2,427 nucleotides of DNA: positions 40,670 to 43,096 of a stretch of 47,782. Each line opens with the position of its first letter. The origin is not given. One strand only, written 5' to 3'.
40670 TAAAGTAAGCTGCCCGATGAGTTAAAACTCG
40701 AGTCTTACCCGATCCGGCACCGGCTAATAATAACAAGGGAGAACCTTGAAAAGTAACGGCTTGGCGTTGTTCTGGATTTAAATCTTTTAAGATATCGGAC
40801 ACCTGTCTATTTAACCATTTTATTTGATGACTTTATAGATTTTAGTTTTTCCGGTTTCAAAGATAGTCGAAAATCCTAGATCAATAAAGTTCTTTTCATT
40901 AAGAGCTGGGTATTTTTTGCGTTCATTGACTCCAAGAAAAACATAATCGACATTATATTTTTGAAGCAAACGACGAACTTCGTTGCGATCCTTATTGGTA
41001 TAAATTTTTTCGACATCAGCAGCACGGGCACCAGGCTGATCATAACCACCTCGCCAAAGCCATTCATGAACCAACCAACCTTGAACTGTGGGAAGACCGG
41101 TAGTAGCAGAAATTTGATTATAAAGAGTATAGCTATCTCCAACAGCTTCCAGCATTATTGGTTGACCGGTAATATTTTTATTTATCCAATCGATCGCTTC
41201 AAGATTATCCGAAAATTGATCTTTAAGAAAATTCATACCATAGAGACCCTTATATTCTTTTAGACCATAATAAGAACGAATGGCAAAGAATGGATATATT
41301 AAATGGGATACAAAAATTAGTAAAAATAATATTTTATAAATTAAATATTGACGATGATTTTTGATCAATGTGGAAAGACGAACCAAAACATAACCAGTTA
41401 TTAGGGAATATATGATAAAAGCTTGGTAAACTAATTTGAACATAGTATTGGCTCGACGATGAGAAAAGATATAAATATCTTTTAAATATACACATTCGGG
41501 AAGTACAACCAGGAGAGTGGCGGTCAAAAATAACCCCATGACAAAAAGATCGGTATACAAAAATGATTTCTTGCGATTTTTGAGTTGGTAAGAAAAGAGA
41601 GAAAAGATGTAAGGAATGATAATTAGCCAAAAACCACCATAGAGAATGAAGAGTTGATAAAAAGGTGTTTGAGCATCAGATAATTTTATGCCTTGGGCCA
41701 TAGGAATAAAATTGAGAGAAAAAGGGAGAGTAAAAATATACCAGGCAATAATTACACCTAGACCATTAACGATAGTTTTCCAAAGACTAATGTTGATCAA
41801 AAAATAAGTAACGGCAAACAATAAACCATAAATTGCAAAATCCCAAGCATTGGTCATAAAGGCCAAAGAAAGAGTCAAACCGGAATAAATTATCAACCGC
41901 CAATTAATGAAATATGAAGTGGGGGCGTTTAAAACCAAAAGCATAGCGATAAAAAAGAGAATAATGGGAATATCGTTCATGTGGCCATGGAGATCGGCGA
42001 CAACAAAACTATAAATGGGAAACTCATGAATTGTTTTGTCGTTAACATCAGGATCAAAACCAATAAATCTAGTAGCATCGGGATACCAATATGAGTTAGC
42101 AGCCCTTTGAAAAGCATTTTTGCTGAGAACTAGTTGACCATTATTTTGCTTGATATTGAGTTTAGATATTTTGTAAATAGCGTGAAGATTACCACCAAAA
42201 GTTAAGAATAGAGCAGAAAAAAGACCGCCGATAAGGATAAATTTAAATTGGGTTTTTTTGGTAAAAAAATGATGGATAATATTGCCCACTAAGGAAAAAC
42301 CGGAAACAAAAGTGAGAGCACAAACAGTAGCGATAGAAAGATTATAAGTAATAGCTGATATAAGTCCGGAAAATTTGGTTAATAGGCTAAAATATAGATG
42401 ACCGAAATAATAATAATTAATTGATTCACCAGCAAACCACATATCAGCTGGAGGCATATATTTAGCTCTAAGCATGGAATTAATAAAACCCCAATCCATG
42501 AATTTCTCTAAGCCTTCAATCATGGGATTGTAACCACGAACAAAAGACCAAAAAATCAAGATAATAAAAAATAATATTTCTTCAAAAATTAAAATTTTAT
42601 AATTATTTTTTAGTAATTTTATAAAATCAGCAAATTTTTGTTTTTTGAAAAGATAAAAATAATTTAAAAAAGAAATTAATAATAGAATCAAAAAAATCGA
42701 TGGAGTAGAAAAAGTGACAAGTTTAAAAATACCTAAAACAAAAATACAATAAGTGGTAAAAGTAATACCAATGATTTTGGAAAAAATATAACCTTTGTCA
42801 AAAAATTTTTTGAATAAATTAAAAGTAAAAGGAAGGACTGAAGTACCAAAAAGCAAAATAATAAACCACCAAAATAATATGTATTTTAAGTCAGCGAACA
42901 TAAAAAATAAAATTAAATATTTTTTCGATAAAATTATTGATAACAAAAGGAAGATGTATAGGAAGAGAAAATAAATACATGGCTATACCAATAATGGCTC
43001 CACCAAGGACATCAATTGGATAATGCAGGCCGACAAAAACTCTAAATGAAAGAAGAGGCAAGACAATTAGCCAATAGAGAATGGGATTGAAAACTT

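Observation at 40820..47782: Candidate polyprenyl-phosphate-pentose (decaprenyl-phosphoarabinose-like) donor pathway with three GT-C-type transferases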

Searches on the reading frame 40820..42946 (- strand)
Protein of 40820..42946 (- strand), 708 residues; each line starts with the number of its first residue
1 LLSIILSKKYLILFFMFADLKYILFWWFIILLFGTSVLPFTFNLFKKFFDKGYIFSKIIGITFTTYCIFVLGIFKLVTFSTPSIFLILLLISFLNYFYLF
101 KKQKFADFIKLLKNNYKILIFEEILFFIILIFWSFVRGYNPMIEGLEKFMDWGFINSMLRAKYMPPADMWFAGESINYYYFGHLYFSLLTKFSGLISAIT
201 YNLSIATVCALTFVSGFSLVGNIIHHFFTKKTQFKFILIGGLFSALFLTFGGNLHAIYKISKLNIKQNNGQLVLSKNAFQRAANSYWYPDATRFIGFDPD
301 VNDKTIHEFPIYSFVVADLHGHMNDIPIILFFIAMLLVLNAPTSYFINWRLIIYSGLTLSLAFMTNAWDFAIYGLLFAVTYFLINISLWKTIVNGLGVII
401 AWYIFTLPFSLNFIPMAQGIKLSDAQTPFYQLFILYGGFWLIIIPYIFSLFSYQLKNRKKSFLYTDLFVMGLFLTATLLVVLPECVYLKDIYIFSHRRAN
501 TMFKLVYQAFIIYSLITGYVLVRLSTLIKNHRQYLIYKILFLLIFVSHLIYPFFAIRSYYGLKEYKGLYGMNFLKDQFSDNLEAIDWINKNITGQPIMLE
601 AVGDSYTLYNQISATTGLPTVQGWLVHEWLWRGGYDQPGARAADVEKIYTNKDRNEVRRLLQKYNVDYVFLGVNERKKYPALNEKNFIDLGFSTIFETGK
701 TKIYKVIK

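Call 4: search_protein_families(library=pfam, proteins=[window:40820-42946:-], max_evalue=0.01)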
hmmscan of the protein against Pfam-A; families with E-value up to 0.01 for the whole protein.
window:40820-42946:- (708 aa): 1 family
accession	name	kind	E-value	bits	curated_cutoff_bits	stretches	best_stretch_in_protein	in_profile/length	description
PF10060.15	DUF2298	-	1.7e-91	308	27.8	2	64-459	2-396/488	Uncharacterized membrane protein (DUF2298)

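Call 5: search_protein_families(library=ncbifam, proteins=[window:40820-42946:-], max_evalue=1)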
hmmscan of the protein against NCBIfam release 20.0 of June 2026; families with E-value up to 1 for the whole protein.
window:40820-42946:- (708 aa): 1 family
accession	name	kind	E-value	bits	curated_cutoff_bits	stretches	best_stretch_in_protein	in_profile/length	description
TIGR03662.1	Chlor_Arch_YYY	subfamily_domain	7.2e-146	487.8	300.25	2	22-463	4-440/727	chlor_Arch_YYY domain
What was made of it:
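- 40820..42901 (-): DUF2298 / Chlor_Arch_YYY protein (693 aa from the ATG at 42901; the longest ORF starts at the TTG at 42946). It has a GT-C fold with a C-terminal globular domain. TIGR03662 487.8 bits against a cutoff of 300 (call 5).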

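Call 18: search_solved_structures(query=window:40820-42946:-, max_evalue=1)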
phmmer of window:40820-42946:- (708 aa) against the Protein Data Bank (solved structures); distinct sequences matched with E-value up to 1: 2.
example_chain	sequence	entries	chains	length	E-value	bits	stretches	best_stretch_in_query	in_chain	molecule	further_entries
1wve_A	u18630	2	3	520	0.77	11.3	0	565-670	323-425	4-cresol dehydrogenase [hydroxylating] flavoprotein subunit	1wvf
1dii_A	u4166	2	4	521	0.77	11.3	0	565-670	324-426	P-CRESOL METHYLHYDROXYLASE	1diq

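Call 35: search_solved_structures(query=A2, max_evalue=1)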
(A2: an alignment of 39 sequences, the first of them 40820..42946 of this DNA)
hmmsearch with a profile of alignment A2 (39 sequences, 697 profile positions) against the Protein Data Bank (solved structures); distinct sequences matched with E-value up to 1: 0.
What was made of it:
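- Checked: 'Three GT-C' needed a structure for DUF2298, because sequence profiles found no solved relative (call 35).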

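Call 38: find_homologous_proteins(query=window:40820-42946:-, max_evalue=0.001)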
Query window:40820-42946:- (708 aa): 4185 proteins with E <= 0.001 among 8000 candidates; the best 120 are listed.
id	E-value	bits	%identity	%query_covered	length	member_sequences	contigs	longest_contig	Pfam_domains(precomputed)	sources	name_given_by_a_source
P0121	0.0e+0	1547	100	98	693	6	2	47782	PF10060.16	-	-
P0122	0.0e+0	1191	73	98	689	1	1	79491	PF10060.16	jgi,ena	-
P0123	0.0e+0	1191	74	98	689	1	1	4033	PF10060.16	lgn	-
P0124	0.0e+0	1133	70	98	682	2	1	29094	PF10060.16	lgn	-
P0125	0.0e+0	1121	69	98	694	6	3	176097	PF10060.16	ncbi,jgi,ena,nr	ncbi:MAG TPA: DUF2298 domain-containing protein [Candidatus Woesebacteria bacterium]|nr:DUF2298 doma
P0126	2.1e-286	970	62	98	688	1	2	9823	PF10060.16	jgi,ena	-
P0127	3.9e-285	966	61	98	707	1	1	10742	PF10060.16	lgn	-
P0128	1.3e-282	958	61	98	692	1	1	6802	PF10060.16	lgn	-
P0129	9.7e-282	955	62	98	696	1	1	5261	PF10060.16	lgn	-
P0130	4.5e-281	953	60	98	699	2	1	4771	PF10060.16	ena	-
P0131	2.8e-280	950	61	98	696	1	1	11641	PF10060.16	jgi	-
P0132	6.3e-280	949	59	98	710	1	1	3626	PF10060.16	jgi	-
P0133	3.4e-279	946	60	98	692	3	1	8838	PF10060.16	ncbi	-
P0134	5.5e-279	946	60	98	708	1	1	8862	PF10060.16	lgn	-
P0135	5.8e-279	946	60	98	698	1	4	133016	PF10060.16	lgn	-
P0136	9.4e-279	945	61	98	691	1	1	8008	PF10060.16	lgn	-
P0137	1.1e-278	945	59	98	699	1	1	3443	PF10060.16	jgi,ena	-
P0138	1.8e-278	944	61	98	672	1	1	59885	PF10060.16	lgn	-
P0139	2.6e-278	944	61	98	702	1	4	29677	PF10060.16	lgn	-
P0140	8.6e-278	942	60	98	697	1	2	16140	PF10060.16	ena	-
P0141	2.6e-277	940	62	98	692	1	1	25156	PF10060.16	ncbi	-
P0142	3.0e-277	940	60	98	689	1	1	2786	PF10060.16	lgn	-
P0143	6.7e-277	939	60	98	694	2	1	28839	PF10060.16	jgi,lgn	-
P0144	1.0e-276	938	60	98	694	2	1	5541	PF10060.16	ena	-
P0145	1.1e-276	938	61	98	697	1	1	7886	PF10060.16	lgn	-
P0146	3.0e-276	937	59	98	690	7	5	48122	PF10060.16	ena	-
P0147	4.8e-276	936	60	97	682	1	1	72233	PF10060.16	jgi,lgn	-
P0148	6.4e-276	936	59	98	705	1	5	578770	PF10060.16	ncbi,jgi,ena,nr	ncbi:MAG TPA: DUF2298 domain-containing protein [Candidatus Woesebacteria bacterium]|nr:DUF2298 doma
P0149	7.4e-276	935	60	98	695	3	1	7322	PF10060.16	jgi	-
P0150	1.1e-275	935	60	98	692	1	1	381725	PF10060.16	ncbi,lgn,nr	ncbi:DUF2298 domain-containing protein [Patescibacteria group bacterium]|nr:DUF2298 domain-containin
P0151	1.6e-275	934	61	98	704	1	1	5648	PF10060.16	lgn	-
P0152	1.6e-275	934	59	97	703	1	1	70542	PF10060.16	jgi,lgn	jgi:uncharacterized membrane protein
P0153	2.4e-275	934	60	98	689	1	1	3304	PF10060.16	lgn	-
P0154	5.8e-275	932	59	98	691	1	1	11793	PF10060.16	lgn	-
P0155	1.0e-274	932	60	98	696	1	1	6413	PF10060.16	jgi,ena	-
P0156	1.0e-274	932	60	98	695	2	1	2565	PF10060.16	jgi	jgi:uncharacterized membrane protein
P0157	1.2e-274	931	60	98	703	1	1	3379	PF10060.16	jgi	-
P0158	1.3e-274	931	61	98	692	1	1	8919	PF10060.16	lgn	-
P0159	1.8e-274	931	59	98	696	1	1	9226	PF10060.16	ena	-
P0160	2.1e-274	931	59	98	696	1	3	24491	PF10060.16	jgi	-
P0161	2.6e-274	930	59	98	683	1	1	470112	PF10060.16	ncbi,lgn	-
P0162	2.6e-274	930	60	98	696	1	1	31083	PF10060.16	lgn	-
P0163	3.6e-274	930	60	98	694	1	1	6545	PF10060.16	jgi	-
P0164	4.3e-274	930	61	98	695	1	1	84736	PF10060.16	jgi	jgi:uncharacterized membrane protein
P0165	6.6e-274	929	60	98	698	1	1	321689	PF10060.16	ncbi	-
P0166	7.3e-274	929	60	98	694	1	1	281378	PF10060.16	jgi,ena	-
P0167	2.1e-273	927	60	98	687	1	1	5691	PF10060.16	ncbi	-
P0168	2.2e-273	927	60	98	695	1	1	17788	PF10060.16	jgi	-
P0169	2.4e-273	927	61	98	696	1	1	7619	PF10060.16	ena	-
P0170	2.7e-273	927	59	98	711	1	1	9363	PF10060.16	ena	-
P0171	3.1e-273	927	60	98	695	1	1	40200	PF10060.16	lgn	-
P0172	6.4e-273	926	59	98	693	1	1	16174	PF10060.16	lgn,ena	-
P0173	8.2e-273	925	60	98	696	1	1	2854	PF10060.16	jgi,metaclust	metaclust:\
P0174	1.3e-272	925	59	98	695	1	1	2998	PF10060.16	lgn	-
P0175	1.5e-272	924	59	98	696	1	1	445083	PF10060.16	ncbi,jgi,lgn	ncbi:MAG: DUF2298 domain-containing protein [Candidatus Shapirobacteria bacterium]|jgi:uncharacteriz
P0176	2.3e-272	924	60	97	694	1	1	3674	PF10060.16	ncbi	ncbi:MAG: DUF2298 domain-containing protein, partial [Candidatus Shapirobacteria bacterium]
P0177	3.0e-272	923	60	98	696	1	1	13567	PF10060.16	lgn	-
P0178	3.1e-272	923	59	98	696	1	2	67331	PF10060.16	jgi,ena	-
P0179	3.6e-272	923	57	98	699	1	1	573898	PF10060.16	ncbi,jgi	ncbi:MAG: DUF2298 domain-containing protein [Candidatus Shapirobacteria bacterium]|jgi:uncharacteriz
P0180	3.7e-272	923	61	98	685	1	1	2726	PF10060.16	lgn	-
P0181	4.7e-272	923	60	98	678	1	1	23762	PF10060.16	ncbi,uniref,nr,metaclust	ncbi:hypothetical protein A3K55_02055 [Candidatus Shapirobacteria bacterium RBG_13_44_7]|uniref:YYY 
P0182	5.7e-272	923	60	98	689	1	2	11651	PF10060.16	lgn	-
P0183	1.6e-271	921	59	97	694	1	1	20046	PF10060.16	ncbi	ncbi:MAG: DUF2298 domain-containing protein, partial [Candidatus Shapirobacteria bacterium]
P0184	5.8e-271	919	58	98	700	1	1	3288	PF10060.16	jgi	-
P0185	6.1e-271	919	59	98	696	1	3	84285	PF10060.16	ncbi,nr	ncbi:MAG: DUF2298 domain-containing protein [Candidatus Shapirobacteria bacterium]|nr:DUF2298 domain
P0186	6.2e-271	919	59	98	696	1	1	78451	PF10060.16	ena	-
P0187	1.1e-270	918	61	96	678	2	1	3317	PF10060.16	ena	-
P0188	2.1e-270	917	59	98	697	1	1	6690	PF10060.16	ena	-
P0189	3.6e-270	917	59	98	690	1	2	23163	PF10060.16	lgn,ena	-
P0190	5.9e-270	916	59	98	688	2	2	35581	PF10060.16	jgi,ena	-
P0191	7.1e-270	916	58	98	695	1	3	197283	PF10060.16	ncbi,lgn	-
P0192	2.7e-269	914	58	98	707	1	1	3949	PF10060.16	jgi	jgi:uncharacterized membrane protein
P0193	4.3e-269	913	57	98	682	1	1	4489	PF10060.16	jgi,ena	-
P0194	7.2e-269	912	60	98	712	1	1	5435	PF10060.16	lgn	-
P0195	8.3e-269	912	60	90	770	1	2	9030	PF10060.16,PF01476.27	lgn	-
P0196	9.4e-269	912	60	98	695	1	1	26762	PF10060.16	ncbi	-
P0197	1.2e-268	912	58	98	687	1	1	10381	PF10060.16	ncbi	-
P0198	3.1e-268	910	59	98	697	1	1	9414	PF10060.16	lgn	-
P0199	5.6e-268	909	59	98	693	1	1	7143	PF10060.16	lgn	-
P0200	7.6e-268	909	58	98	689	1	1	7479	PF10060.16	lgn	-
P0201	8.7e-268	909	60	90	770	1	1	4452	PF10060.16,PF01476.27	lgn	-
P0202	8.9e-268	909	59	98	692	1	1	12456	PF10060.16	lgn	-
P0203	9.0e-268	909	59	98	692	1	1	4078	PF10060.16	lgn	-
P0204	1.2e-267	908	59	98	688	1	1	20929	PF10060.16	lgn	-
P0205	2.1e-267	907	60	90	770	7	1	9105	PF10060.16,PF01476.27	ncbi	-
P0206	6.7e-267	906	58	98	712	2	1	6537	PF10060.16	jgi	-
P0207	1.4e-266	905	59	98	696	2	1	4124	PF10060.16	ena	-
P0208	1.9e-266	904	57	98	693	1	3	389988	PF10060.16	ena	-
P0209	2.3e-266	904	60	90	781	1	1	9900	PF10060.16,PF23457.2,PF01476.27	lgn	-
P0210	1.1e-265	902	58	98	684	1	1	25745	PF10060.16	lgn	-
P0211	1.2e-265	902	59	98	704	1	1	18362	PF10060.16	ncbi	-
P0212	2.9e-265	900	59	98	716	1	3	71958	PF10060.16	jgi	-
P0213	5.3e-265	900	58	98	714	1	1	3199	PF10060.16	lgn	-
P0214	5.6e-265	899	59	98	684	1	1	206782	PF10060.16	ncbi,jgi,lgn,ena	ncbi:MAG: DUF2298 domain-containing protein [Candidatus Shapirobacteria bacterium]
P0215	6.4e-265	899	59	92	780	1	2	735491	PF10060.16,PF01476.27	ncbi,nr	ncbi:MAG: DUF2298 domain-containing protein [Candidatus Shapirobacteria bacterium]|nr:DUF2298 domain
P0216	7.8e-265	899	57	98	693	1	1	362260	PF10060.16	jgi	jgi:uncharacterized membrane protein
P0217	1.0e-264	899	58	98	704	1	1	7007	PF10060.16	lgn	-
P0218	1.6e-264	898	58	98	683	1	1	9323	PF10060.16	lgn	-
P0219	2.0e-264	898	58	98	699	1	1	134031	PF10060.16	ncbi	-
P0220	2.5e-264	897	58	97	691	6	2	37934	PF10060.16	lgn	-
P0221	2.8e-264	897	58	98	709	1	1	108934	PF10060.16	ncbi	-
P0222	3.6e-264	897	58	97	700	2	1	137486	PF10060.16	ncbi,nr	ncbi:hypothetical protein KBC75_00055 [Candidatus Shapirobacteria bacterium]|nr:hypothetical protein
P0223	3.7e-264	897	59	98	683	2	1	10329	PF10060.16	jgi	-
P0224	3.8e-264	897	57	98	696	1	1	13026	PF10060.16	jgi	jgi:uncharacterized membrane protein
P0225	7.6e-264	896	60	94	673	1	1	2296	PF10060.16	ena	-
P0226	9.6e-264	895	56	98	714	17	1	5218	PF10060.16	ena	-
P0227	1.7e-263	895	56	98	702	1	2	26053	PF10060.16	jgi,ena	-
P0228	4.1e-263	893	57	98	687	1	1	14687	PF10060.16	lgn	-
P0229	6.9e-263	893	59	98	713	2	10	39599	PF10060.16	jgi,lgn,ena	jgi:uncharacterized membrane protein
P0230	1.4e-262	892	58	98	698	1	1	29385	PF10060.16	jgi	-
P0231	2.1e-262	891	58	95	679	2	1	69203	PF10060.16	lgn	-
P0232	3.8e-262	890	58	98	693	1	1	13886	PF10060.16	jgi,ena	-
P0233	6.1e-262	889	58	98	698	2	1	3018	PF10060.16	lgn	-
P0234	6.1e-262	889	59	98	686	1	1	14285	PF10060.16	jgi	jgi:uncharacterized membrane protein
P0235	2.2e-261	888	57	97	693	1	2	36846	PF10060.16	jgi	jgi:uncharacterized membrane protein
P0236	2.5e-261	887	58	98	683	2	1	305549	PF10060.16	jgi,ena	-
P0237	2.9e-261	887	58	98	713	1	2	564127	PF10060.16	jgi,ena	-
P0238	7.3e-261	886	58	98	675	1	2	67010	PF10060.16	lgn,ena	-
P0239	2.0e-260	884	58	98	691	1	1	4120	PF10060.16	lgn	-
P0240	2.7e-260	884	57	97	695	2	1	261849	PF10060.16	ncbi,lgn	-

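Call 55: predict_structure(alignment_id=A5)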
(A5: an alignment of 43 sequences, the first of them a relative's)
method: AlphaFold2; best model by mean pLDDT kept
length: 693 residues; sequences in the alignment: 43
mean_pLDDT: 82.7   pTM: 0.88
mean pLDDT of the five models: 82.7, 81.1, 79.5, 79.4, 77.6
residues with pLDDT >= 90: 356; 70-90: 189; 50-70: 114; < 50: 34
segments of 3 or more residues with pLDDT < 50: 126-128, 274-296, 476-481
pLDDT, mean of each block of 10 residues (from residue 1): 90 97 94 95 95 91 95 94 83 93 96 91 56 76 88 63 67 94 89 94 97 88 95 80 81 90 82 50 40 48 62 93 87 93 85 79 94 93 93 68 58 59 80 93 90 95 81 53 63 87 95 92 92 76 60 84 92 93 76 75 78 55 81 94 93 92 92 94 95 86
secondary structure, 60 per line:
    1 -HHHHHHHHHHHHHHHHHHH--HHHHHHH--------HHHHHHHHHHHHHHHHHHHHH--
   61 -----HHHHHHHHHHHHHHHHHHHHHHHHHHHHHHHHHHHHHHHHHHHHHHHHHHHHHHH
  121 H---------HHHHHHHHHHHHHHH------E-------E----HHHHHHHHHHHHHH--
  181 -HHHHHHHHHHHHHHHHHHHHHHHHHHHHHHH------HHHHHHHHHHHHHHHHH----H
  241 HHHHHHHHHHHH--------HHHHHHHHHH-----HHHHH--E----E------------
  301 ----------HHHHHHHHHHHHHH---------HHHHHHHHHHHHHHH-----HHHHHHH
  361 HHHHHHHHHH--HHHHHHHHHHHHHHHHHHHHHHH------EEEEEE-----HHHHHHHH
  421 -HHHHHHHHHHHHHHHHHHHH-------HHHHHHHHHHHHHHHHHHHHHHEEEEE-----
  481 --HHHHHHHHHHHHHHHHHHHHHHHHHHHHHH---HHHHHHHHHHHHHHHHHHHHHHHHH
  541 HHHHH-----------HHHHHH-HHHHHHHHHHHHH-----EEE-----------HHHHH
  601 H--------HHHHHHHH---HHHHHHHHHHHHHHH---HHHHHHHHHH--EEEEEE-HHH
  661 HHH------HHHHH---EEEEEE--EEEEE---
elements in order (helices of 4 or more, strands of 3 or more residues): H2-20 H23-29 H38-58 H66-121 H131-145 H165-178 H182-212 H219-235 H240-252 H261-270 H276-280 H311-324 H334-348 H354-370 H373-395 E402-407 H413-420 H422-441 H449-470 E471-475 H483-512 H516-545 H557-562 H564-576 E582-584 H596-601 H610-617 H621-635 H639-648 E651-656 H658-663 H670-674 E678-683 E686-690
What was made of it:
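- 40820..42901 (-): The AF2 model has pLDDT 82.7 and pTM 0.88 (call 55).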
